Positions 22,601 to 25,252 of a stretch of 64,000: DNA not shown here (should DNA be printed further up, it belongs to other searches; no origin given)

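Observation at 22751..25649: Two-gene operon: NYN-family nuclease overlapping a NACHT NTPase with C-terminal pentapeptide repeats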

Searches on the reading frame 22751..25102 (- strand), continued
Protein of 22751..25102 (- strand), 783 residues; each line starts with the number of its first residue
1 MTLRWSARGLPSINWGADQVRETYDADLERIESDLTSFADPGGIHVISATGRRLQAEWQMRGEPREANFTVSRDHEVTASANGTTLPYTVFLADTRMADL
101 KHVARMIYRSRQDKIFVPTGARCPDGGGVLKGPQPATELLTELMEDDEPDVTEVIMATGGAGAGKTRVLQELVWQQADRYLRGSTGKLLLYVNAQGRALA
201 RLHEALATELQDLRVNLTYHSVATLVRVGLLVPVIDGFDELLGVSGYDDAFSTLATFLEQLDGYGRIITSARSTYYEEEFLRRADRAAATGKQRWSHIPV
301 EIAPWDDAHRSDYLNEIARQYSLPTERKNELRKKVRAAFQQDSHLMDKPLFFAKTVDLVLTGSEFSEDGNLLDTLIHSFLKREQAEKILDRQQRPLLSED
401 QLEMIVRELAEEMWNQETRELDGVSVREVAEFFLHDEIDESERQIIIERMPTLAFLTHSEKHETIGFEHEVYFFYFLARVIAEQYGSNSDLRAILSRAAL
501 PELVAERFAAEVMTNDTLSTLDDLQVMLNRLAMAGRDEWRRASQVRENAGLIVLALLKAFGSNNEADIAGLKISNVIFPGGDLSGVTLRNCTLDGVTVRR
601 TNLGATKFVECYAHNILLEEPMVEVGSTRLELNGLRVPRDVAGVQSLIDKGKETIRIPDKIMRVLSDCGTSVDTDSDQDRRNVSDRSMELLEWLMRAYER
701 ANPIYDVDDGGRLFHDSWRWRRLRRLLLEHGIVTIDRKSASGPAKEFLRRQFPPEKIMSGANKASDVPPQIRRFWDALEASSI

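Call 42: list_cluster_members(proteins=[P0232, P0236, P0173, P0188, P0068, P0073, P0096])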
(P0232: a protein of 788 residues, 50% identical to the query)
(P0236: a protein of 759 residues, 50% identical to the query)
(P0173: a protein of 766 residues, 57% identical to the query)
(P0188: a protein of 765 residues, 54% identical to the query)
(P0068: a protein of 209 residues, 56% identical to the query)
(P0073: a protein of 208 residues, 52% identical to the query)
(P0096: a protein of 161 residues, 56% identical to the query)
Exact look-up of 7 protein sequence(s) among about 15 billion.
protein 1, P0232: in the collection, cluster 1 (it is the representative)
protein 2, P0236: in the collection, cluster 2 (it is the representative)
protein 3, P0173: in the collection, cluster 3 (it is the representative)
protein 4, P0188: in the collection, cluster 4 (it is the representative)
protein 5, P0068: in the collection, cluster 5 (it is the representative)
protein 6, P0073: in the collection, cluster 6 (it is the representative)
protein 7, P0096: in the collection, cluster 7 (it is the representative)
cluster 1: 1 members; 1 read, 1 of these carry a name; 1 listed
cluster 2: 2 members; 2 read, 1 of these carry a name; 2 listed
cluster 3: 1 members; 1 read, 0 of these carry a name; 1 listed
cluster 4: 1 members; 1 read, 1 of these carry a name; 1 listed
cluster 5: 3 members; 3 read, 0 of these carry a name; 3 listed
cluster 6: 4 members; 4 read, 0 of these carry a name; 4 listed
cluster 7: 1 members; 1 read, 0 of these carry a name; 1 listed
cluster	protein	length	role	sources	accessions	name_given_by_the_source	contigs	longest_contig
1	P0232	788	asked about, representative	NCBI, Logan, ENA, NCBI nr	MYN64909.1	MAG: NACHT domain-containing protein [Acidobacteria bacterium] | NACHT domain-containing protein [Acidobacteriota bacterium]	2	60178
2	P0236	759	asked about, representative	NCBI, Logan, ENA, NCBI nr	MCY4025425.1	MAG: NACHT domain-containing protein [Acidobacteria bacterium] | NACHT domain-containing protein [Acidobacteriota bacterium]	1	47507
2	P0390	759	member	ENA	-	-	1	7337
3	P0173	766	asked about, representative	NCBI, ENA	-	-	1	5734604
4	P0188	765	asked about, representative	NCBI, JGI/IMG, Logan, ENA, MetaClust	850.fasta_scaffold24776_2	\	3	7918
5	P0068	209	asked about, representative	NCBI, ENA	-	-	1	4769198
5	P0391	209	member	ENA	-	-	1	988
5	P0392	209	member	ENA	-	-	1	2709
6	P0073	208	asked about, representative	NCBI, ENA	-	-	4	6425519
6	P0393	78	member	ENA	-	-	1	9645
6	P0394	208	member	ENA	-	-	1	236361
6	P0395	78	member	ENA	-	-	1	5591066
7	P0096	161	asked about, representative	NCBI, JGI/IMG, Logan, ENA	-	-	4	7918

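Call 56: search_protein_families(library=pfam, alignment_id=A2, max_evalue=0.01)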
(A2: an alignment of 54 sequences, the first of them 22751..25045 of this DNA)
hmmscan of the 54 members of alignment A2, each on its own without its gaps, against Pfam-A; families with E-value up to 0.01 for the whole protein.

A. member 1, window:22751-25045:- (764 aa): 4 families
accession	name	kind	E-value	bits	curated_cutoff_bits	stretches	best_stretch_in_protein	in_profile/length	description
PF05729.18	NACHT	-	1.5e-05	25.4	26.7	1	135-228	2-99/167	NACHT domain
PF13401.12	AAA_22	-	0.00011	23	27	1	135-240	7-109/130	AAA domain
PF13245.12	AAA_19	-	0.00012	22.7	25.1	1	134-209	12-72/134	AAA domain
PF25199.1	nSTAND_NTPase5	-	0.0069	16.7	34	0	119-164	27-67/145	Novel STAND NTPase 5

B. families by the number of members that match (of 54 scanned): 21 families
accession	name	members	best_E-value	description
PF05729.18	NACHT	54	1.2e-09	NACHT domain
PF13401.12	AAA_22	54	1.6e-09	AAA domain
PF13245.12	AAA_19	54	4.3e-07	AAA domain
PF13191.12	AAA_16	52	7.9e-09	AAA ATPase domain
PF25199.1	nSTAND_NTPase5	48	6.5e-06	Novel STAND NTPase 5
PF09848.15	SLFN-g3_helicase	41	0.00035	Schlafen group 3, DNA/RNA helicase domain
PF13599.13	Pentapeptide_4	34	7e-08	Pentapeptide repeat region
PF05621.17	TniB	29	0.0001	Bacterial TniB protein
PF13604.12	AAA_30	19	0.0021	AAA domain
PF00805.28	Pentapeptide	17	6.6e-07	Pentapeptide repeats (8 copies)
PF20703.3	nSTAND1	10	7.8e-06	Novel STAND NTPase 1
PF01637.24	ATPase_2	6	0.00061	ATPase domain predominantly from Archaea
PF20720.3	nSTAND3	5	0.00081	Novel STAND NTPase 3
PF13238.12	AAA_18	5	0.0034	AAA domain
PF23894.2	LD_SV2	4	0.00025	SV2A/B/C luminal domain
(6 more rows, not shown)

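Call 69: find_encoding_contigs(protein=P0214, flank=10000, max_places=2)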
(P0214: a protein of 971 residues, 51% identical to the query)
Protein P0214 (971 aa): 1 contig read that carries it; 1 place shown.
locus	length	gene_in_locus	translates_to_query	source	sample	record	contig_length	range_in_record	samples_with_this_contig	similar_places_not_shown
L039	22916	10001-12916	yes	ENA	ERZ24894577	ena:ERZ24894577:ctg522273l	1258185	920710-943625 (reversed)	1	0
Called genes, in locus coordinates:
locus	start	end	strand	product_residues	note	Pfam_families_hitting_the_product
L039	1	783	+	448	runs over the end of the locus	PF01979:Amidohydro_1, PF12890:DHOase, PF07969:Amidohydro_3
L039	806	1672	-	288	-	PF13641:Glyco_tranf_2_3, PF00535:Glycos_transf_2, PF10111:Glyco_tranf_2_2 (faint), PF02709:Glyco_transf_7C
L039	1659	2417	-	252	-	PF00535:Glycos_transf_2, PF10111:Glyco_tranf_2_2 (weak)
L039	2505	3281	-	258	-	PF00535:Glycos_transf_2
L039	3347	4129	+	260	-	PF01416:PseudoU_synth_1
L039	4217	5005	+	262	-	PF01255:Prenyltransf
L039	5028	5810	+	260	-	PF01148:CTP_transf_1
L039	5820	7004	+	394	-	PF02670:DXP_reductoisom, PF08436:DXP_redisom_C, PF13288:DXPR_C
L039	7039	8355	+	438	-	PF02163:Peptidase_M50, PF00595:PDZ (faint), PF14685:PDZ_Tricorn (faint), PF17820:PDZ_6, PF13180:PDZ_2 (weak), PF17820:PDZ_6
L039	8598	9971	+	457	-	PF01554:MatE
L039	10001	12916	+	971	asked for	PF05729:NACHT (weak)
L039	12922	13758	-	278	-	PF00702:Hydrolase, PF08282:Hydrolase_3, PF05116:S6PP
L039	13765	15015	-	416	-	PF04551:GcpE, PF26540:GcpE_C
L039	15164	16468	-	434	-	PF00202:Aminotran_3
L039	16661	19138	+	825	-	PF22548:AEP-TOTE, PF00270:DEAD, PF04851:ResIII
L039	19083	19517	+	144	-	PF04480:DUF559, PF18741:MTES_1575 (weak)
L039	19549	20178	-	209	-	PF00490:ALAD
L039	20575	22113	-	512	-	PF00590:TP_methylase, PF02602:HEM4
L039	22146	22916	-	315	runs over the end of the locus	PF01379:Porphobil_deam, PF03900:Porphobil_deamC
